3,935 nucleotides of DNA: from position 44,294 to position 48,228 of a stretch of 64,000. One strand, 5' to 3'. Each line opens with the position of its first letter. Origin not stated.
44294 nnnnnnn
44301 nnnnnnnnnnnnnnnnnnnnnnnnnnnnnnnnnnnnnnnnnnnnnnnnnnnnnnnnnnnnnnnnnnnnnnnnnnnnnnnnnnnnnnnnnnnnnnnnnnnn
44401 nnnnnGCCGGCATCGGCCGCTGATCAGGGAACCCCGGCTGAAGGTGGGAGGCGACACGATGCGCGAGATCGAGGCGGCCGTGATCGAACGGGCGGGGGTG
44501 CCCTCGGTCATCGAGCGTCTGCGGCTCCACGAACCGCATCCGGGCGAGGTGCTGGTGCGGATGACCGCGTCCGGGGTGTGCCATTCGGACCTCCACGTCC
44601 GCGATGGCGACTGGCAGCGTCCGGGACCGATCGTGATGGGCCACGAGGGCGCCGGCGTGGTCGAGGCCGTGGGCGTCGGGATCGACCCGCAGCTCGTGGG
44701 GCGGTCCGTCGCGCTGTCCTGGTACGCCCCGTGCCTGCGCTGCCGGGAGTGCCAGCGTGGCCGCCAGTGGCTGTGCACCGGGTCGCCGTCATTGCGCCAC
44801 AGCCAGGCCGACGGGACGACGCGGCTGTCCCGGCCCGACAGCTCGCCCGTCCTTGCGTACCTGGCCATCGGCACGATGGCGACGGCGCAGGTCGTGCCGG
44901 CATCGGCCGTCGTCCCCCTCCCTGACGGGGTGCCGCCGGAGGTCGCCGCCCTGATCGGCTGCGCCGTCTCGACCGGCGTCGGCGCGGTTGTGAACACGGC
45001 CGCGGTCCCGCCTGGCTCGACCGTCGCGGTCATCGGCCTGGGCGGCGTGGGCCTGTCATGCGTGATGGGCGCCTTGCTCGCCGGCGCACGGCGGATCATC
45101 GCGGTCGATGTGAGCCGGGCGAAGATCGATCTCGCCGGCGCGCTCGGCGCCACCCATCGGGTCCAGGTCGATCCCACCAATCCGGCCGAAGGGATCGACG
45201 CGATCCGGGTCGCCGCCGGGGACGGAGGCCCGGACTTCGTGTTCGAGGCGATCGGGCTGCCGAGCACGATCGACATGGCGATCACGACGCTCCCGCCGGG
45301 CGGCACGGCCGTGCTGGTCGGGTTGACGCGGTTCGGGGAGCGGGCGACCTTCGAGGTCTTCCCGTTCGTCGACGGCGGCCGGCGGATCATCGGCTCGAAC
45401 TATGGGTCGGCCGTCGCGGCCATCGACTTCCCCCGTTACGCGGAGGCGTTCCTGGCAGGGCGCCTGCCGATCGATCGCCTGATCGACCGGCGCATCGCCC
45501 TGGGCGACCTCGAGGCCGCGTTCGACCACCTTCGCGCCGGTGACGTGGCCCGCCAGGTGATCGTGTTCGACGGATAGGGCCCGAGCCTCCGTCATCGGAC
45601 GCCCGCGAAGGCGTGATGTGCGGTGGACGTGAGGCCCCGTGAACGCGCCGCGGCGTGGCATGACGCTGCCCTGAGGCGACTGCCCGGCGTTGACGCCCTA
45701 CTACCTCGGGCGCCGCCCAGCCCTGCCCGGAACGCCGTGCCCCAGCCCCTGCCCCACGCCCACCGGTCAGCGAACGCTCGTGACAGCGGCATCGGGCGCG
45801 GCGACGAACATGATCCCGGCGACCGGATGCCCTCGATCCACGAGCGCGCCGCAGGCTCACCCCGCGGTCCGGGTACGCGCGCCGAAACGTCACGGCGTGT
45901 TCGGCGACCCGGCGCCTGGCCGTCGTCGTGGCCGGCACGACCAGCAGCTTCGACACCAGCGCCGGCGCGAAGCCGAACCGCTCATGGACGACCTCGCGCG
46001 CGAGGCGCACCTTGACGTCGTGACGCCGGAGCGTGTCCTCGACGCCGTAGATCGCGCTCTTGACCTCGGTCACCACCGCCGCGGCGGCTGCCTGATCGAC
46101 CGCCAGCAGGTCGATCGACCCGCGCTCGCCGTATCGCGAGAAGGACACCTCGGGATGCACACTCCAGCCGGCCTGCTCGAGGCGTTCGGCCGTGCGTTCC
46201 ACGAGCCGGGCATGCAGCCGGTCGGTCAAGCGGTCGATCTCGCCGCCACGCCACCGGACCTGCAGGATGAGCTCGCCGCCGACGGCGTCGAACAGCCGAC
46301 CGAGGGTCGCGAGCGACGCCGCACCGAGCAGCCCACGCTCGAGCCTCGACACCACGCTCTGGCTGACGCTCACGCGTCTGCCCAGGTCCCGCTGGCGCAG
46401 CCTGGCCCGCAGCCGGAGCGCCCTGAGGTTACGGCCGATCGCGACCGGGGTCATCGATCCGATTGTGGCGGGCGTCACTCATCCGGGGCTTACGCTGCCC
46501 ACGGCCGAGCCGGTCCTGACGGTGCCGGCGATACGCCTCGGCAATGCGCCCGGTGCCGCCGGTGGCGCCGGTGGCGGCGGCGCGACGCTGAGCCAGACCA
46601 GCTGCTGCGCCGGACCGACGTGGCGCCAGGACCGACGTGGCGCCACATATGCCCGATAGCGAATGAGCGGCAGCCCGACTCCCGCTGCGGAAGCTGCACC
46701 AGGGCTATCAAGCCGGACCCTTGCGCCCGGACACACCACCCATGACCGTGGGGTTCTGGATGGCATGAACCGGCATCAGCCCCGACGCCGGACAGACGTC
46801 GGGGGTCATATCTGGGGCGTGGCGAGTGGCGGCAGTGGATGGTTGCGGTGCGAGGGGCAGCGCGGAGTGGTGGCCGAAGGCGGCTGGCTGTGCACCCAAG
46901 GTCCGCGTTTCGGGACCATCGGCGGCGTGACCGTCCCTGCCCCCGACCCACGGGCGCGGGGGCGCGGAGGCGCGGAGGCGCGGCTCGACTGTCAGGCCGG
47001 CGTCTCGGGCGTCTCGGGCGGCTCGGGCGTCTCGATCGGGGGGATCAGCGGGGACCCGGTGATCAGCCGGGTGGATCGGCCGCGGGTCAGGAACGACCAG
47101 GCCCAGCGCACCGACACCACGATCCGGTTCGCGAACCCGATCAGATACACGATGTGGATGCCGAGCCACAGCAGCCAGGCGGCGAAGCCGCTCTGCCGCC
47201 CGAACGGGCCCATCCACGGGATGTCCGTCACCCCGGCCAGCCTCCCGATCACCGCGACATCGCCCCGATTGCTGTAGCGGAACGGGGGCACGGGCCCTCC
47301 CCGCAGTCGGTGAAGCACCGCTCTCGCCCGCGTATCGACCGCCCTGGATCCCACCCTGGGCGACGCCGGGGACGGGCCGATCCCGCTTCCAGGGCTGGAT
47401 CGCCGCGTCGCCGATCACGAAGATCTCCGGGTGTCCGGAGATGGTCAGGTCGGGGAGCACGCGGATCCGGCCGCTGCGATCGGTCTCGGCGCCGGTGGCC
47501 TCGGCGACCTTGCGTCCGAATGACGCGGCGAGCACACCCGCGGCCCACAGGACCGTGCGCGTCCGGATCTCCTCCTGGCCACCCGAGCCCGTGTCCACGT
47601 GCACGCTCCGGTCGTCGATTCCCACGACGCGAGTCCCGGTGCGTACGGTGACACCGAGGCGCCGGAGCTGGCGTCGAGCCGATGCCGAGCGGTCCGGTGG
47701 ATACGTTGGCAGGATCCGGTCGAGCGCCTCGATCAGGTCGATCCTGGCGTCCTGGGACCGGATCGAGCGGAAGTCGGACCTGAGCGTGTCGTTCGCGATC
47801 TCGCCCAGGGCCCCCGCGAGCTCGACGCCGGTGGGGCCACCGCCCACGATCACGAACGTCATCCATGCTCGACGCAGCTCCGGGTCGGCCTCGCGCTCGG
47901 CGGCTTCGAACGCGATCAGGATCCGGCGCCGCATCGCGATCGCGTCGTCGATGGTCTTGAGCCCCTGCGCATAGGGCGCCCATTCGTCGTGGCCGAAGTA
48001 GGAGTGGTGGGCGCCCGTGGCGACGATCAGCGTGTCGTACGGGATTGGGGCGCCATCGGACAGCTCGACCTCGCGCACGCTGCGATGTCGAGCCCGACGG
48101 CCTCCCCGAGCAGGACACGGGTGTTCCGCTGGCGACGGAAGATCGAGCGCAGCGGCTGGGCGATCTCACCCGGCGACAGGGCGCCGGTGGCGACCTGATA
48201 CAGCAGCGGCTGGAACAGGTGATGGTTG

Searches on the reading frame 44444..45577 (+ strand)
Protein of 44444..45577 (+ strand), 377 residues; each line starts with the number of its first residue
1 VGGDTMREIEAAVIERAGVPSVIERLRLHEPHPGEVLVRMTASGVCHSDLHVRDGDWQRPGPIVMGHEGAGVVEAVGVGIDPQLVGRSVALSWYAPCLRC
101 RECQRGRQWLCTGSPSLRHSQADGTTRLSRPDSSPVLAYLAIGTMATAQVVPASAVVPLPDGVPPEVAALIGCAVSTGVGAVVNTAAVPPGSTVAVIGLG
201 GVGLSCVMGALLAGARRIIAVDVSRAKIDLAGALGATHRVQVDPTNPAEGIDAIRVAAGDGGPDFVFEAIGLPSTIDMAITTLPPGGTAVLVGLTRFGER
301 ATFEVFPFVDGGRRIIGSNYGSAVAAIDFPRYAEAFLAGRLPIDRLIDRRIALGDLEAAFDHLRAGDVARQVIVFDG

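Call 12: search_protein_families(library=pfam, proteins=[window:44444-45577:+], max_evalue=0.001)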
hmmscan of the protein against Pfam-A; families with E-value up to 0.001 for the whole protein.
window:44444-45577:+ (377 aa): 3 families
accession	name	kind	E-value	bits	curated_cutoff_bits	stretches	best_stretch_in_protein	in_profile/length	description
PF08240.17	ADH_N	-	1.2e-24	86.9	23.5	1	33-161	2-104/104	Alcohol dehydrogenase GroES-like domain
PF00107.32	ADH_zinc_N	-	5.7e-23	81.7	31.8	1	201-331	1-122/129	Zinc-binding dehydrogenase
PF16912.11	Glu_dehyd_C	-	4.5e-07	30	34.9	1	192-303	32-139/211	Glucose dehydrogenase C-terminus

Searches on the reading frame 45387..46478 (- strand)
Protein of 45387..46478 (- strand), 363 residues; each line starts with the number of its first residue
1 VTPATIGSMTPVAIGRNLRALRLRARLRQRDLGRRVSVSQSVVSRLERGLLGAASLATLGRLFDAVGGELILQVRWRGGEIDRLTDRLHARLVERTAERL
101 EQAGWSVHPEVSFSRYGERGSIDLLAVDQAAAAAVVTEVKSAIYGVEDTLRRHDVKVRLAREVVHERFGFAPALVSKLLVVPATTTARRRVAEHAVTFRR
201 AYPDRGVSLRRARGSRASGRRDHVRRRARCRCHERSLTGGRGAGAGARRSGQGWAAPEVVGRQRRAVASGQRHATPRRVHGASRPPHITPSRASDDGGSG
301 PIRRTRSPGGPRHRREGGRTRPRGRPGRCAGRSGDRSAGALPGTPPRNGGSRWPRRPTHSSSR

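Call 12: search_protein_families(library=pfam, proteins=[window:45387-46478:-], max_evalue=0.001)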
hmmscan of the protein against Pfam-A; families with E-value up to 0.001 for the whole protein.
window:45387-46478:- (363 aa): 3 families
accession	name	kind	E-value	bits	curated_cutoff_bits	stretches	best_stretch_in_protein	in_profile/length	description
PF13560.12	HTH_31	-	2.4e-08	34.6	27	1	14-67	2-55/64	Helix-turn-helix domain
PF01381.28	HTH_3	-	5.2e-07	30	23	1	18-66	1-48/55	Helix-turn-helix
PF13744.12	HTH_37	-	6.5e-05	23.1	27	1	14-74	19-79/80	Helix-turn-helix domain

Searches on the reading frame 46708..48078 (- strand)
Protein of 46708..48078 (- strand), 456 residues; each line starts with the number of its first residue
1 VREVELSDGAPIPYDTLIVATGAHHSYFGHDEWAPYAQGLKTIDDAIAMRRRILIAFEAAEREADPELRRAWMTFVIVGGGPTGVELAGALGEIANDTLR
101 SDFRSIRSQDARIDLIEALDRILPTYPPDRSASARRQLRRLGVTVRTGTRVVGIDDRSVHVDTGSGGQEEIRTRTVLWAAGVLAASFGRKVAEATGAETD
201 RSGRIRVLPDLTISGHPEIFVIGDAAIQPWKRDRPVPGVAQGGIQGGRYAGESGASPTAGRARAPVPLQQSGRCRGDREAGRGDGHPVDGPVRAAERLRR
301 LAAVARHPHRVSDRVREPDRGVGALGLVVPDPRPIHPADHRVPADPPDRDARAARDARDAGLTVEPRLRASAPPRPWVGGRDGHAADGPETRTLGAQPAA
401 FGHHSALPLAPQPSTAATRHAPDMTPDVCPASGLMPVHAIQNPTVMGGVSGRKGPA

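Call 12: search_protein_families(library=pfam, proteins=[window:46708-48078:-], max_evalue=0.001)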
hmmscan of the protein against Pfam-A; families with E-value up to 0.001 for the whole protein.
window:46708-48078:- (456 aa): 2 families
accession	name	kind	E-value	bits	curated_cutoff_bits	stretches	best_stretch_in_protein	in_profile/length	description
PF07992.20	Pyr_redox_2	-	2e-31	110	26.1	1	7-240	93-284/291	Pyridine nucleotide-disulphide oxidoreductase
PF00070.33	Pyr_redox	-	7e-10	39.7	22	1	75-158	2-70/82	Pyridine nucleotide-disulphide oxidoreductase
